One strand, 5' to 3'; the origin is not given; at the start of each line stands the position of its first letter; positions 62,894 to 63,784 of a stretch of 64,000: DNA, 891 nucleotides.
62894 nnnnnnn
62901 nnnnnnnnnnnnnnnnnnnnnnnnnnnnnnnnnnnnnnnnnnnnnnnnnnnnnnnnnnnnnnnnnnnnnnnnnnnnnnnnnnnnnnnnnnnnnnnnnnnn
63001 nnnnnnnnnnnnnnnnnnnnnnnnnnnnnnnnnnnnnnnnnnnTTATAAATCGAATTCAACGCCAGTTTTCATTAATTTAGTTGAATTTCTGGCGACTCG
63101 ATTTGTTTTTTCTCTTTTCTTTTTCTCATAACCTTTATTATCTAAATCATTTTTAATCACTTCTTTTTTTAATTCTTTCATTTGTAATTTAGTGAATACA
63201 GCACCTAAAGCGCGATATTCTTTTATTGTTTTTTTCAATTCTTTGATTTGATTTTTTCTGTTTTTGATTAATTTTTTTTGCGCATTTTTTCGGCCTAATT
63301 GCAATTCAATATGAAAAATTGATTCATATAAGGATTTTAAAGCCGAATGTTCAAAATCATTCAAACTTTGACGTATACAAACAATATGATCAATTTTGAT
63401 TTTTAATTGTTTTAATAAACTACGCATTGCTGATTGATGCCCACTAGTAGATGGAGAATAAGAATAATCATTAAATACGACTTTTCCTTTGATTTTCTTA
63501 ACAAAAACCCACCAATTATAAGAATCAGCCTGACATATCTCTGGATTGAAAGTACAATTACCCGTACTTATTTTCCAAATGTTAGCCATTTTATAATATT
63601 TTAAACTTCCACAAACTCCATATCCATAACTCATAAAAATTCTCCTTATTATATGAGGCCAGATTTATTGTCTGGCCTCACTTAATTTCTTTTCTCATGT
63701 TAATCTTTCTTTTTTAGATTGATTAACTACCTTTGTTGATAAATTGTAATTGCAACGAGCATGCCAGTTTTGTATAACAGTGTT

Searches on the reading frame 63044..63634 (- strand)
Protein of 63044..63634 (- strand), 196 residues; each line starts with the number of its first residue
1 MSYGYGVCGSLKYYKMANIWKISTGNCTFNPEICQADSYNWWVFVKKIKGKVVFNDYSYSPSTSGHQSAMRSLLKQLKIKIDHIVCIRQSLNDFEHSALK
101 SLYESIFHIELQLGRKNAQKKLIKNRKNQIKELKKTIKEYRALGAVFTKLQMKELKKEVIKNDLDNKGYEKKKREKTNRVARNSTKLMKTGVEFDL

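Call 20: search_protein_families(library=pfam, proteins=[window:63044-63634:-], max_evalue=0.01)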
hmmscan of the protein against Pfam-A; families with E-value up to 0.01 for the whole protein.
window:63044-63634:- (196 aa): 0 families

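Call 43: find_encoding_contigs(protein=window:63044-63634:-, flank=10000, max_places=4)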
Protein window:63044-63634:- (196 aa): 4 contigs read that carry it; 3 places shown.
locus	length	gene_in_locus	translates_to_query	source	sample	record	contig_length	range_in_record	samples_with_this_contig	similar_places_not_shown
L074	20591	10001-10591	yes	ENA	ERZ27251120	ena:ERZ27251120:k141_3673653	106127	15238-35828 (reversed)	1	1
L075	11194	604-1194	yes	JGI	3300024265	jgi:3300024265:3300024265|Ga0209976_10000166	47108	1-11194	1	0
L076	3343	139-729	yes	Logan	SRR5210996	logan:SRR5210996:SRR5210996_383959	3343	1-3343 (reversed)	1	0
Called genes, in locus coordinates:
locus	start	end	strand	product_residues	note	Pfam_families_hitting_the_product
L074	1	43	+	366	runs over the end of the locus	PF00154:RecA_N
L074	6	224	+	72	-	-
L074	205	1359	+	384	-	PF00149:Metallophos (weak)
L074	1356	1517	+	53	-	-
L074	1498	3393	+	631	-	PF13476:AAA_23 (weak), PF02463:SMC_N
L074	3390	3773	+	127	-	-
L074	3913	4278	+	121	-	PF24608:PDDEXK_15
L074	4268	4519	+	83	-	-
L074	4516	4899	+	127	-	PF00313:CSD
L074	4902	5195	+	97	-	-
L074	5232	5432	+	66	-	-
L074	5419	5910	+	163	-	-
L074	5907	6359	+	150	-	-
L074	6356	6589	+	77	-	-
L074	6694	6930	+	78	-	-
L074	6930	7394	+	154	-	-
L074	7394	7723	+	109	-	-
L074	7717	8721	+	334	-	PF00753:Lactamase_B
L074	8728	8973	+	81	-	PF09722:Xre_MbcA_ParS_C (weak)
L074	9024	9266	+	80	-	-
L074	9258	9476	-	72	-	-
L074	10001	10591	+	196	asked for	-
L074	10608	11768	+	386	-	-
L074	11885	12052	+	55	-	-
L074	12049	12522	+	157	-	-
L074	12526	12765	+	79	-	-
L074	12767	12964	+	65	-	-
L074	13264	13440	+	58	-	-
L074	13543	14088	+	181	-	-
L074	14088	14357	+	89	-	-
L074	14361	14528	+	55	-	-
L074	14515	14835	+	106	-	-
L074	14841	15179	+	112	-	-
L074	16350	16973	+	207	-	-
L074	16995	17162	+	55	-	-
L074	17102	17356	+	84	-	-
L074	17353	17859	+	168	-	-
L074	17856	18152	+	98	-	-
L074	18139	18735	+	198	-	-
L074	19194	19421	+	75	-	-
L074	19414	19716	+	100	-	-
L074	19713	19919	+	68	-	-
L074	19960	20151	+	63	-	-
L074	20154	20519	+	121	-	-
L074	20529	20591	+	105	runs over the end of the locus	-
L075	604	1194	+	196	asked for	-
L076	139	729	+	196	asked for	-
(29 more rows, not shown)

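Call 48: search_protein_families(library=pfam, proteins=[L074:9258-9476:-, L074:9024-9266:+, L074:8728-8973:+, L074:6930-7394:+, L074:7394-7723:+, L074:5419-5910:+, L074:5907-6359:+, L074:6356-6589:+, L074:6694-6930:+, L074:3390-3773:+], max_evalue=0.05)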
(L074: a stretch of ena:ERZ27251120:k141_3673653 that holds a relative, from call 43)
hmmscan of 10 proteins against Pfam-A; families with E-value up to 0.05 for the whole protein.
L074:9258-9476:- (72 aa): 1 family
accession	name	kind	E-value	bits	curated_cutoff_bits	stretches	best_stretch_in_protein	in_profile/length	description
PF22343.1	Surface-like_ins_dom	-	0.015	15.8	27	1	10-64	39-94/100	Pilus-presented adhesin helical insertion domain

L074:9024-9266:+ (80 aa): 2 families
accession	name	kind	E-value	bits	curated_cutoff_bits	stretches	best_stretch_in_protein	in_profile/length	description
PF04124.18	Dor1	-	0.0081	15.5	23.3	1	25-80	111-164/339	Dor1-like family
PF21205.3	Rep3_C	-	0.043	14.5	21.1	0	46-77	11-41/59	Initiator Rep protein, WH2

L074:8728-8973:+ (81 aa): 1 family
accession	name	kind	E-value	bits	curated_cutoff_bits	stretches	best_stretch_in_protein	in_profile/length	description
PF09722.15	Xre_MbcA_ParS_C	-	1.2e-05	25.6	24.5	1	14-46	2-34/51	Antitoxin Xre/MbcA/ParS C-terminal toxin-binding domain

L074:6930-7394:+ (154 aa): 0 families

L074:7394-7723:+ (109 aa): 0 families

L074:5419-5910:+ (163 aa): 0 families

L074:5907-6359:+ (150 aa): 0 families

L074:6356-6589:+ (77 aa): 0 families

L074:6694-6930:+ (78 aa): 0 families

L074:3390-3773:+ (127 aa): 0 families

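Call 51: find_related_loci(query=L074:205-1359:+, collection=viral_contigs, flank=10000)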
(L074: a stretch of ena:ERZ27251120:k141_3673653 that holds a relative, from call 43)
Query L074:205-1359:+ (384 aa) in viral_contigs; peptide patterns used: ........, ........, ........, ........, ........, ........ (x = any residue, [..] = any of these).
35 stretches matched a pattern; 1 encode a relative of the query (tblastn E <= 1e-3); 1 distinct loci.
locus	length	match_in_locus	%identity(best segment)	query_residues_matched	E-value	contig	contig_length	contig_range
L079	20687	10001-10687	41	1-217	6e-51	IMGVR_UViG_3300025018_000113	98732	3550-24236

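Call 54: search_protein_families(library=pfam, proteins=[L079:28-699:+, L079:955-3639:+, L079:3639-4118:+, L079:4115-4609:+, L079:4590-5726:+, L079:5740-7995:+, L079:8002-8958:+, L079:14150-15958:+, L079:15952-16590:+, L079:17756-18304:+], max_evalue=0.001)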
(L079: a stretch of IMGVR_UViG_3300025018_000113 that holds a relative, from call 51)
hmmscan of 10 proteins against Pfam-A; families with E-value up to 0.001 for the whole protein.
L079:28-699:+ (223 aa): 1 family
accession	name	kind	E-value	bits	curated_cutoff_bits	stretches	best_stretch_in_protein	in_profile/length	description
PF03796.21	DnaB_C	-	1.7e-16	60.8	27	1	51-195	112-253/255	DnaB-like helicase C terminal domain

L079:955-3639:+ (894 aa): 3 families
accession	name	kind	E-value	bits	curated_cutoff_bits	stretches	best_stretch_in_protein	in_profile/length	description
PF00476.26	DNA_pol_A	-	4.2e-77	260.1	34.3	2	434-639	2-194/381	DNA polymerase family A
PF03167.25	UDG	-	9.2e-24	84.6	24.3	1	20-166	2-126/141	Uracil DNA glycosylase superfamily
PF01612.26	DNA_pol_A_exo1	-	1.7e-07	31.6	23.6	1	197-342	3-122/173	3'-5' exonuclease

L079:3639-4118:+ (159 aa): 0 families

L079:4115-4609:+ (164 aa): 0 families

L079:4590-5726:+ (378 aa): 0 families

L079:5740-7995:+ (751 aa): 8 families
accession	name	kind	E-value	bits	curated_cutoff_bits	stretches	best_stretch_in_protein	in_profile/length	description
PF00580.27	UvrD-helicase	-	7e-70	236.2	23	1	8-297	1-267/271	UvrD/REP helicase N-terminal domain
PF13361.12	UvrD_C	-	8.4e-57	193.6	25.6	1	305-636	1-348/350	UvrD-like helicase C-terminal domain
PF13245.12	AAA_19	-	5e-24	85.4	25.1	1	12-286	1-134/134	AAA domain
PF13538.12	UvrD_C_2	-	2.6e-12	46.8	27.4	1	579-633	2-51/52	UvrD-like helicase C-terminal domain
PF13604.12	AAA_30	-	5.8e-08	33.1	27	1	8-72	2-67/191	AAA domain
PF13086.12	AAA_11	-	1.5e-05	25.3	27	1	7-280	1-249/257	AAA domain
PF13087.12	AAA_12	-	2.6e-05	24.3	27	0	571-633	130-190/195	AAA domain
PF01443.25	Viral_helicase1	-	3.9e-05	24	21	0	569-633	167-226/228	Viral superfamily 1 RNA helicase core domain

L079:8002-8958:+ (318 aa): 2 families
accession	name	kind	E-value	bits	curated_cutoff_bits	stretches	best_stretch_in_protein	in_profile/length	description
PF02739.22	5_3_exonuc_N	-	1.7e-34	119.3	34.3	1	3-161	2-159/164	5'-3' exonuclease, N-terminal resolvase-like domain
PF01367.25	5_3_exonuc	-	9.9e-08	32.8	40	1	170-201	4-35/97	5'-3' exonuclease, C-terminal SAM fold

L079:14150-15958:+ (602 aa): 1 family
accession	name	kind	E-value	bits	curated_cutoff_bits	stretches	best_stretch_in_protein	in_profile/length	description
PF00145.23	DNA_methylase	-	2e-33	116.6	22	2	8-104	1-95/324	C-5 cytosine-specific DNA methylase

L079:15952-16590:+ (212 aa): 0 families

L079:17756-18304:+ (182 aa): 0 families
